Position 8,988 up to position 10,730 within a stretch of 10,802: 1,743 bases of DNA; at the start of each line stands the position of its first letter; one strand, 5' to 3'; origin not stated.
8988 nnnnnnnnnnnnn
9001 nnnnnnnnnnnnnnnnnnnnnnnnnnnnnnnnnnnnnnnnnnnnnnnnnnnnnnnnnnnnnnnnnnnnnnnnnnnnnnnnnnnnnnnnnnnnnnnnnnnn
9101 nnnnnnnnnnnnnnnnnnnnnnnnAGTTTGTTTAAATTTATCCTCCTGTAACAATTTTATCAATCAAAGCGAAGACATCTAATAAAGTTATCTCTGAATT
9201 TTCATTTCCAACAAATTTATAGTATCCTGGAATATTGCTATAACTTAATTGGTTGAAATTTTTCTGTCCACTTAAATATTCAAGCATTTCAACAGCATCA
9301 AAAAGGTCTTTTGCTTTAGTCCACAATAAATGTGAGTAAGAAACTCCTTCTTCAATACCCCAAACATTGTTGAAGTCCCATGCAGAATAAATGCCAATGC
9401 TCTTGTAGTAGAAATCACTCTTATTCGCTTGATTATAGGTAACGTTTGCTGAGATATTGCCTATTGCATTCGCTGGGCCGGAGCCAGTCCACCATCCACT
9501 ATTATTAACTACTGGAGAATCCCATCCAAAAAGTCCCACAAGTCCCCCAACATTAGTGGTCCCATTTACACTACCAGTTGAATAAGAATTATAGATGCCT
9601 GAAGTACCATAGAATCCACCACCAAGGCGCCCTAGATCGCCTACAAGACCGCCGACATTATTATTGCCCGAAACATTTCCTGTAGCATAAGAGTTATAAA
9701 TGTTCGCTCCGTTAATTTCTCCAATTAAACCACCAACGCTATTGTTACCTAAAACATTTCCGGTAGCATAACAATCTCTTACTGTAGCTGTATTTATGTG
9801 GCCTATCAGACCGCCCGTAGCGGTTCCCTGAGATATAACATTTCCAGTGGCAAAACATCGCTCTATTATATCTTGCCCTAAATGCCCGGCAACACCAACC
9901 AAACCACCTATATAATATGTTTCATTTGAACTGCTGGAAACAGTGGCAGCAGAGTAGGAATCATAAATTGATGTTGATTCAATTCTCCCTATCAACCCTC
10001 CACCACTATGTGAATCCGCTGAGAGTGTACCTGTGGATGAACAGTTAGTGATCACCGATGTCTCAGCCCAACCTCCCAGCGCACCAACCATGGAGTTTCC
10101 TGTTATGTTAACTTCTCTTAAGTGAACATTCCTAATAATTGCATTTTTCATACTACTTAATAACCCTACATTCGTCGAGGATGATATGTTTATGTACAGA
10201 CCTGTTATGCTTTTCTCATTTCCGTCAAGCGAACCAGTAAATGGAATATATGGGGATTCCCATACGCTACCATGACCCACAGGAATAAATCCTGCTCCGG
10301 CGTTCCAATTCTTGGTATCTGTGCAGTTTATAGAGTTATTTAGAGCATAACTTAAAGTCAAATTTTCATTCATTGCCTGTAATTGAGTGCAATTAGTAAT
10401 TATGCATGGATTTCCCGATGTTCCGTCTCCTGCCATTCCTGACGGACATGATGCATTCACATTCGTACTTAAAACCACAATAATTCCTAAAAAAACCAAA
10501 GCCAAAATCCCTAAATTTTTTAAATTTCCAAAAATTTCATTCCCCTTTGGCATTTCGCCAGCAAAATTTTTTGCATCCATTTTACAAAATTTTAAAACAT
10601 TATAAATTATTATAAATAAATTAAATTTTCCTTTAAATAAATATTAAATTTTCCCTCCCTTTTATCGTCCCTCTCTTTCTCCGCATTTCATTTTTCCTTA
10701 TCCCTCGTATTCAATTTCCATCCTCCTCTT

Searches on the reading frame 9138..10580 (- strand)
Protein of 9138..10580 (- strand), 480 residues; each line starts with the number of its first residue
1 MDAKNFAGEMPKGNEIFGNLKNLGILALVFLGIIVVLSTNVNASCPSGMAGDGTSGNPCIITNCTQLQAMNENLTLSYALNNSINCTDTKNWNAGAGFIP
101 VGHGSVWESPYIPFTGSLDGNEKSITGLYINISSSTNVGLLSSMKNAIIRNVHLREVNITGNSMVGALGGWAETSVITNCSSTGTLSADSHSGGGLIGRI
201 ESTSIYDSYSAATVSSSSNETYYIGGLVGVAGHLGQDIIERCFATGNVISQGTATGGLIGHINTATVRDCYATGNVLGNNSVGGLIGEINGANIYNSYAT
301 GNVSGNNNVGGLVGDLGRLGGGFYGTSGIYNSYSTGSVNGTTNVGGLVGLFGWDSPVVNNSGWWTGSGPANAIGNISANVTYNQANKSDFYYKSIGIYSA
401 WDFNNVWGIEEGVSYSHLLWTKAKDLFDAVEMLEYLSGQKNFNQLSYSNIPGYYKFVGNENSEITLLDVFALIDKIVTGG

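Call 5: search_protein_families(library=pfam, proteins=[window:9138-10580:-], max_evalue=0.01)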
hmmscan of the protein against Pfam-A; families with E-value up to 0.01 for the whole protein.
window:9138-10580:- (480 aa): 2 families
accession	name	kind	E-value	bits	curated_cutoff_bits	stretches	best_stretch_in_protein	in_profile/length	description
PF07581.17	Glug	-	8.3e-20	70.2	20.5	4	252-276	2-27/28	The GLUG motif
PF05342.19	Peptidase_M26_N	-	1.9e-05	24.4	27.7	1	67-184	147-250/250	M26 IgA1-specific Metallo-endopeptidase N-terminal region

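Call 32: search_protein_families(library=padloc, proteins=[window:9138-10580:-], max_evalue=0.01)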
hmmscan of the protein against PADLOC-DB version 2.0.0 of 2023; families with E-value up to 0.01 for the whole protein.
window:9138-10580:- (480 aa): 0 families

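Call 33: search_protein_families(library=ncbifam, proteins=[window:9138-10580:-], max_evalue=0.001)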
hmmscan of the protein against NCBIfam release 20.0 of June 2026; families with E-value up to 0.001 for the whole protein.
window:9138-10580:- (480 aa): 1 family
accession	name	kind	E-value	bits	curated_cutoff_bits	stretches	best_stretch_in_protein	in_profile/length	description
NF046017.1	ZmpA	exception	2.7e-06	24.8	3000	1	137-276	931-1076/2052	zinc metalloprotease A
